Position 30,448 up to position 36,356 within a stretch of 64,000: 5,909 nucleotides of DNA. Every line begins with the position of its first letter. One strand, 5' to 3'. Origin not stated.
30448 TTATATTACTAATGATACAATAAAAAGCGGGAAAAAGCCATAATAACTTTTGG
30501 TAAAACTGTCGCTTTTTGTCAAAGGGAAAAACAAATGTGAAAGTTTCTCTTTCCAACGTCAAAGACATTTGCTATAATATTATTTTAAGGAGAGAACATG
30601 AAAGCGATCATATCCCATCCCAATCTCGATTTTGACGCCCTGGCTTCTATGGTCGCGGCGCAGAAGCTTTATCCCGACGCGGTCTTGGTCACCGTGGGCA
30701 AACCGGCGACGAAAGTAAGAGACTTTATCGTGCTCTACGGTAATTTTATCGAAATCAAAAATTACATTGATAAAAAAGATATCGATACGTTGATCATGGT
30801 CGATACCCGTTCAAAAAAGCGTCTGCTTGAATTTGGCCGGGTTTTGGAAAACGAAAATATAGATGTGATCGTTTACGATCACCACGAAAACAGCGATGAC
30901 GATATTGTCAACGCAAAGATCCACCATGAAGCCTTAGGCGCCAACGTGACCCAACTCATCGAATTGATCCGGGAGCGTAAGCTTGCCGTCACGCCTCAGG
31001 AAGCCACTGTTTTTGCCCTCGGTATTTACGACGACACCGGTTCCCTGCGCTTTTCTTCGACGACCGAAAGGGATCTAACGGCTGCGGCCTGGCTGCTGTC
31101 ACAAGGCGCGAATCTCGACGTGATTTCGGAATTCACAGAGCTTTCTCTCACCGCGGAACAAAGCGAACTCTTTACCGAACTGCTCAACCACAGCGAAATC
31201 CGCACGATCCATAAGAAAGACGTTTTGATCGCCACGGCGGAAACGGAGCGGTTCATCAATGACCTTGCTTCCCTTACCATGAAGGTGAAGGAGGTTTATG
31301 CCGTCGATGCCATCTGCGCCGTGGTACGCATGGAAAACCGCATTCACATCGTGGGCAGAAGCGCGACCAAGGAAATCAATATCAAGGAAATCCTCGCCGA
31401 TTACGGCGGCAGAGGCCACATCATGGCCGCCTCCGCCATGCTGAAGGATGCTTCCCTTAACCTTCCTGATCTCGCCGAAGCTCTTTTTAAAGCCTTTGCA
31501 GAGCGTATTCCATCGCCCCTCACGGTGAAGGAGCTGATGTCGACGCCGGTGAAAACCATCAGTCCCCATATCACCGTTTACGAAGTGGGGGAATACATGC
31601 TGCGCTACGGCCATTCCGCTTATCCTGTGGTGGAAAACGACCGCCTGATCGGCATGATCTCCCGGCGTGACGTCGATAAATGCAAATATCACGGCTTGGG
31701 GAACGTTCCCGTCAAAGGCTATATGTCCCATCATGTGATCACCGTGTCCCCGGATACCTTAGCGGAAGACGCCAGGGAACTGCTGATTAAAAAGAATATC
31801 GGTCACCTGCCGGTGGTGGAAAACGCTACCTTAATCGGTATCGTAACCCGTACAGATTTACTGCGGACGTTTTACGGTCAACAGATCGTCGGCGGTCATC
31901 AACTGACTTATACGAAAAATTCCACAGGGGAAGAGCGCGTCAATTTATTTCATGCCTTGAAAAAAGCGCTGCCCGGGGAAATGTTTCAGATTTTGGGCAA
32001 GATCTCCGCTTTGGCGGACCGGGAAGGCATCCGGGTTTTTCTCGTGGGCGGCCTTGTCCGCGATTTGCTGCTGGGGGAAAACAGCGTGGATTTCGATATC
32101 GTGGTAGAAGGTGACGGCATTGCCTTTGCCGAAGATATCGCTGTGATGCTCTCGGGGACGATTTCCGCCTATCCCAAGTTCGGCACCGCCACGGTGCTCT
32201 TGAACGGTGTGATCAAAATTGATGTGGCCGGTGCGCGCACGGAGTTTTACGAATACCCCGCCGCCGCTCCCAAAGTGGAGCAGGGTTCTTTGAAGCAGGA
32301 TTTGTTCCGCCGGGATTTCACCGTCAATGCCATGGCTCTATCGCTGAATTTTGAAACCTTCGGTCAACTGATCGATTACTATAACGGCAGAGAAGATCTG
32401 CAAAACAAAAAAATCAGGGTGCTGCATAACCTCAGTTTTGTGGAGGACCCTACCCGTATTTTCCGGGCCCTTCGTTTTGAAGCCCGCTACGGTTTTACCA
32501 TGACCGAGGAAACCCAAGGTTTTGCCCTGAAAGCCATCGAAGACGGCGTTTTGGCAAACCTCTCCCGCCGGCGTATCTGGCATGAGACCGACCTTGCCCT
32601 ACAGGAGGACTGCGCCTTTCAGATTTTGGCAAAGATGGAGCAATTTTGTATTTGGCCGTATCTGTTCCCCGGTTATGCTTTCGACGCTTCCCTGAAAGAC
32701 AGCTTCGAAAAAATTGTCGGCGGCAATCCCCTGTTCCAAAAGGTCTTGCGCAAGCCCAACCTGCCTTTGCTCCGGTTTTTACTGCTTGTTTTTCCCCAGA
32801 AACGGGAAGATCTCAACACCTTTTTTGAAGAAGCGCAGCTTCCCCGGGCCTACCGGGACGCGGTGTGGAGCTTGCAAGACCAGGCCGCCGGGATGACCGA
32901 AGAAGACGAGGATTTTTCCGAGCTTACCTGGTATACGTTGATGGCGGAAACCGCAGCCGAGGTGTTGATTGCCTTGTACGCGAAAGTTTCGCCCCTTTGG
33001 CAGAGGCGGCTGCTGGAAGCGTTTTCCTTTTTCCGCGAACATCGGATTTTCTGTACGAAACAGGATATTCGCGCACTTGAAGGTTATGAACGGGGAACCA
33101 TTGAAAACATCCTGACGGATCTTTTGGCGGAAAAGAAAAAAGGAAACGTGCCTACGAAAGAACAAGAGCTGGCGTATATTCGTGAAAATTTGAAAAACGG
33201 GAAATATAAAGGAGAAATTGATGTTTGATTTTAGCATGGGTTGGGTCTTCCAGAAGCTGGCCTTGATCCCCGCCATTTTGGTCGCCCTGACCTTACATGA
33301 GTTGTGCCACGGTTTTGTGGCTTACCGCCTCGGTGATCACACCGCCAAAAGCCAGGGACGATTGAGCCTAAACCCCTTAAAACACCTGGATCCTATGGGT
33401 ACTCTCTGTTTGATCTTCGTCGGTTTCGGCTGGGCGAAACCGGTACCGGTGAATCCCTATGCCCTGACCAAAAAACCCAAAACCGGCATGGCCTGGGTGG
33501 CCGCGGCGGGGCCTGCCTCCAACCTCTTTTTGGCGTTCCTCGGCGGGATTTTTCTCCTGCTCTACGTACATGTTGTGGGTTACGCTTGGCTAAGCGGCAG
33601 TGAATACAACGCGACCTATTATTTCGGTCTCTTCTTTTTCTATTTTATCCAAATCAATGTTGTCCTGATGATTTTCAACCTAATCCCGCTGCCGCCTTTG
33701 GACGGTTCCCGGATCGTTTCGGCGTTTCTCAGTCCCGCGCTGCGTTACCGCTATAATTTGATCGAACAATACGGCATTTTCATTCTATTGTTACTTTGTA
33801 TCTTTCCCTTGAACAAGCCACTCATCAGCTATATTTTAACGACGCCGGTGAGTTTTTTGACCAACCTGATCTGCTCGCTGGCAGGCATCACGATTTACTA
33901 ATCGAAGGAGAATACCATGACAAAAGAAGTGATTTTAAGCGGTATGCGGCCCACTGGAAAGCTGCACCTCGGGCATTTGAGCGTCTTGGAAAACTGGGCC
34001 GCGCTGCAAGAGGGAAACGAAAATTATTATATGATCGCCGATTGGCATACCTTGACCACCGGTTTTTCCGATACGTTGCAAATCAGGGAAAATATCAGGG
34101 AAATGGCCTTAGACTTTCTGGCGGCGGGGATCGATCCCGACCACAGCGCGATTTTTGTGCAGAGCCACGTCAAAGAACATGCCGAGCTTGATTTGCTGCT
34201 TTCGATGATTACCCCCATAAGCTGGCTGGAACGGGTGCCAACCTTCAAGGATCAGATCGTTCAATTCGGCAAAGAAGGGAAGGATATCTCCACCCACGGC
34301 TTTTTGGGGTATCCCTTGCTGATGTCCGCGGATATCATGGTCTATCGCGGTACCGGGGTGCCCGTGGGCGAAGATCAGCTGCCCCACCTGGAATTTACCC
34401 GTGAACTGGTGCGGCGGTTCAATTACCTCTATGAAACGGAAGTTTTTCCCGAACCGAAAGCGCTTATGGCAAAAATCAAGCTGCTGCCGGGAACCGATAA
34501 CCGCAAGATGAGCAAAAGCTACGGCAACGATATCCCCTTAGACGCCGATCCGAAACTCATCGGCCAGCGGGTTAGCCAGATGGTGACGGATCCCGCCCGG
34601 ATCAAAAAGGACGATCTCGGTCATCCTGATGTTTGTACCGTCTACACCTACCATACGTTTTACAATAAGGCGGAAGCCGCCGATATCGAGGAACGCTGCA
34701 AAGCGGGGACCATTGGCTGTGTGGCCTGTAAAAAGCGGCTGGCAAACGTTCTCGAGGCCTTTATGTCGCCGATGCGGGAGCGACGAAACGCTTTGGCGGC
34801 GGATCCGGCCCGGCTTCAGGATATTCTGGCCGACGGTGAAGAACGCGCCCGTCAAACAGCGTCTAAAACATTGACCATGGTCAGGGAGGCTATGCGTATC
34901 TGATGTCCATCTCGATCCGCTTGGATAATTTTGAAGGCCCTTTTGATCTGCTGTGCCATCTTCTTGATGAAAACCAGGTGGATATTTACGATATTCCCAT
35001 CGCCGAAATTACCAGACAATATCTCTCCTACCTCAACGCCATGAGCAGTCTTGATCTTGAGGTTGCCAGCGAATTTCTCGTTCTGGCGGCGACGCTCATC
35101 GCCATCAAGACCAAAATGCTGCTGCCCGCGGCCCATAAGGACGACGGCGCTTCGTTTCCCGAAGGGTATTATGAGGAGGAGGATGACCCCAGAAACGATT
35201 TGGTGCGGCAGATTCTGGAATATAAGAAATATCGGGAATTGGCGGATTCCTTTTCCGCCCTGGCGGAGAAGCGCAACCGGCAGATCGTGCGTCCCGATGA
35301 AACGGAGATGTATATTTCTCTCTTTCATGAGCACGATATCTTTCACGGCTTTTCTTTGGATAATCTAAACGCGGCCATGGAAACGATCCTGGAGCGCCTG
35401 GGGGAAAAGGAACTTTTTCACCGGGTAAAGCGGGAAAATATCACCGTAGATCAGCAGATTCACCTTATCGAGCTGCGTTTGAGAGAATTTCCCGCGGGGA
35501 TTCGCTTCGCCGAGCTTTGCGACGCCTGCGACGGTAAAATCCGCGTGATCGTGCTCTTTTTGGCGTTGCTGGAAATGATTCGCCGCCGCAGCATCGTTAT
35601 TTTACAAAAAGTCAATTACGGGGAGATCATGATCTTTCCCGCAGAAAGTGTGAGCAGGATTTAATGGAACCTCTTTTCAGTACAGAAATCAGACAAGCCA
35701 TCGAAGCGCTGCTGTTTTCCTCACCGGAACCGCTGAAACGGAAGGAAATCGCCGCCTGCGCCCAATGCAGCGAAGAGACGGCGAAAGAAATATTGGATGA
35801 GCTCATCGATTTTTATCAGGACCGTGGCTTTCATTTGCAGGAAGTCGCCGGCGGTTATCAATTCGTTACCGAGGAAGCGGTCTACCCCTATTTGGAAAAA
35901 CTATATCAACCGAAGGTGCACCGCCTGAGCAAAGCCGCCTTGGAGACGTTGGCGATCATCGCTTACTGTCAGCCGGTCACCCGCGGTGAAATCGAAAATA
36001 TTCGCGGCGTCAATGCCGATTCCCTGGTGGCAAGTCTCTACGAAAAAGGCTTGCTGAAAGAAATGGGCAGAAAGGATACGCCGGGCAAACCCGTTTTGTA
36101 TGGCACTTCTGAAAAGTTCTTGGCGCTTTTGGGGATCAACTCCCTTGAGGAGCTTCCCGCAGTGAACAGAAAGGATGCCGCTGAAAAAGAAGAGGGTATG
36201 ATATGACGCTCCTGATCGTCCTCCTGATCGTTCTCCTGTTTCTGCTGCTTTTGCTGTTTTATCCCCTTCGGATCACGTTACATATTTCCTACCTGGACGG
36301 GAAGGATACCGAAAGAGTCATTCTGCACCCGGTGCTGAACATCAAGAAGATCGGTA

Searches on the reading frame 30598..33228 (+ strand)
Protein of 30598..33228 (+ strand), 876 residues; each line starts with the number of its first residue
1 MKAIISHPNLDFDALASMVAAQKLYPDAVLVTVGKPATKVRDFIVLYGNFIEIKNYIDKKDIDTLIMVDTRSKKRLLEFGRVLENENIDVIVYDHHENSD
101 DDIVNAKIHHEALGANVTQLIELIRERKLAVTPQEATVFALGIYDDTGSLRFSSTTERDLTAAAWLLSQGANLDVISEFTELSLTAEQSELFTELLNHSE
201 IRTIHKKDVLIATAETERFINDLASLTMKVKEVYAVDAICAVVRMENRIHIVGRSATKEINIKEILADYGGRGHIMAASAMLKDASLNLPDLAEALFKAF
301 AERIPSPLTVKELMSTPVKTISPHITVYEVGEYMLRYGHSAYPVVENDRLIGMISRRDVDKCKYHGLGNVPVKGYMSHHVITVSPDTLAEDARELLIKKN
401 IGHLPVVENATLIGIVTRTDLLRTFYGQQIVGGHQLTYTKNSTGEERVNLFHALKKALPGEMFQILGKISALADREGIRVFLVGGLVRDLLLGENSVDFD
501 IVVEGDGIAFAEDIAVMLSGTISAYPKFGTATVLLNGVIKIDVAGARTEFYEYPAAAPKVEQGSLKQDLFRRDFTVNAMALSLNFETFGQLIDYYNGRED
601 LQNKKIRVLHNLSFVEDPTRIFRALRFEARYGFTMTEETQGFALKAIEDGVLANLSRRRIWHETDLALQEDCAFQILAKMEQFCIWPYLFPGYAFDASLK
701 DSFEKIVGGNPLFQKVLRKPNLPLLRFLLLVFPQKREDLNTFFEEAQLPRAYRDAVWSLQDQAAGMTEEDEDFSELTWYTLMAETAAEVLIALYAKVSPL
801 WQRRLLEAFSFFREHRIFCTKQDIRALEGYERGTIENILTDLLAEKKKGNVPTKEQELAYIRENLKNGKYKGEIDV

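Call 17: search_protein_families(library=pfam, proteins=[window:30598-33228:+], max_evalue=0.00001)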
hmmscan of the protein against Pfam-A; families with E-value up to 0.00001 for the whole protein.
window:30598-33228:+ (876 aa): 4 families
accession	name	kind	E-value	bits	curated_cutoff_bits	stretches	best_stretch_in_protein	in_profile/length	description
PF00571.33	CBS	-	1.1e-32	112.5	24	2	372-424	1-54/57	CBS domain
PF01743.26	PolyA_pol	-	2.3e-28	99.5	23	1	480-607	1-126/126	Poly A polymerase head domain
PF01368.27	DHH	-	1.3e-10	42.1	28.1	1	3-143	3-125/125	DHH family, N-terminal domain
PF02272.25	DHHA1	-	3.5e-06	27.8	25.9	0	221-300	16-100/102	DHHA1 domain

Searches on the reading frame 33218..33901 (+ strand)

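Call 17: search_protein_families(library=pfam, proteins=[window:33218-33901:+], max_evalue=0.00001)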
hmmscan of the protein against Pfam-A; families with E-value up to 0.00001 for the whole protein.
window:33218-33901:+ (227 aa): 1 family
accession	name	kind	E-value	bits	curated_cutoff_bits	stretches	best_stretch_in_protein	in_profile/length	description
PF02163.28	Peptidase_M50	-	3.2e-14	53.3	27.2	1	17-192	3-220/221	Peptidase family M50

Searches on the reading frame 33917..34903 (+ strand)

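Call 17: search_protein_families(library=pfam, proteins=[window:33917-34903:+], max_evalue=0.00001)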
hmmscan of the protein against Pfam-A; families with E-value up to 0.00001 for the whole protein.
window:33917-34903:+ (328 aa): 1 family
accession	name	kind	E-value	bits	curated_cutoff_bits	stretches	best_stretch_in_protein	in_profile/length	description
PF00579.31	tRNA-synt_1b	-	1.6e-65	221.8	21.1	1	6-283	8-291/292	tRNA synthetases class I (W and Y)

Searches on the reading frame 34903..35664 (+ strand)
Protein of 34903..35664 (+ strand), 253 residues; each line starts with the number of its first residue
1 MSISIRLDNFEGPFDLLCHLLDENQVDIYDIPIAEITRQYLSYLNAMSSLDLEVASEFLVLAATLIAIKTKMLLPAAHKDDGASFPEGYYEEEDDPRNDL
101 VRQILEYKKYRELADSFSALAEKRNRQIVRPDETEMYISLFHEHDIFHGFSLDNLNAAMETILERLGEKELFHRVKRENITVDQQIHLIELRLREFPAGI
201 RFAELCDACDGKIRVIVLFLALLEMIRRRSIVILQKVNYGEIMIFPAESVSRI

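Call 18: search_protein_families(library=pfam, proteins=[window:34903-35664:+], max_evalue=0.00001)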
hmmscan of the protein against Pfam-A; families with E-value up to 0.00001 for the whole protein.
window:34903-35664:+ (253 aa): 1 family
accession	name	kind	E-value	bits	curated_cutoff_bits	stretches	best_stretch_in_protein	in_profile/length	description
PF02616.19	SMC_ScpA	-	1e-36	127.5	24.6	1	21-244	2-229/232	Segregation and condensation protein ScpA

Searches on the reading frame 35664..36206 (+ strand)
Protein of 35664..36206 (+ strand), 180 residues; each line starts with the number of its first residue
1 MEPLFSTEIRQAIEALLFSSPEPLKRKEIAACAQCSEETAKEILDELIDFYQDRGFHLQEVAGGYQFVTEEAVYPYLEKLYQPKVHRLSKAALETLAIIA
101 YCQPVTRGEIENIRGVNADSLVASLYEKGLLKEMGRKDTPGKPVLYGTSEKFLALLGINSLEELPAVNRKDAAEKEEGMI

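Call 18: search_protein_families(library=pfam, proteins=[window:35664-36206:+], max_evalue=0.00001)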
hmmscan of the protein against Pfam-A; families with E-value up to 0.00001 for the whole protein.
window:35664-36206:+ (180 aa): 1 family
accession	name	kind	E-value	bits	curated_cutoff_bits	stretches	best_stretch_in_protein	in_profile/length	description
PF04079.22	SMC_ScpB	-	1.2e-55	187.9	27.4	1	12-166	2-159/160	Segregation and condensation complex subunit ScpB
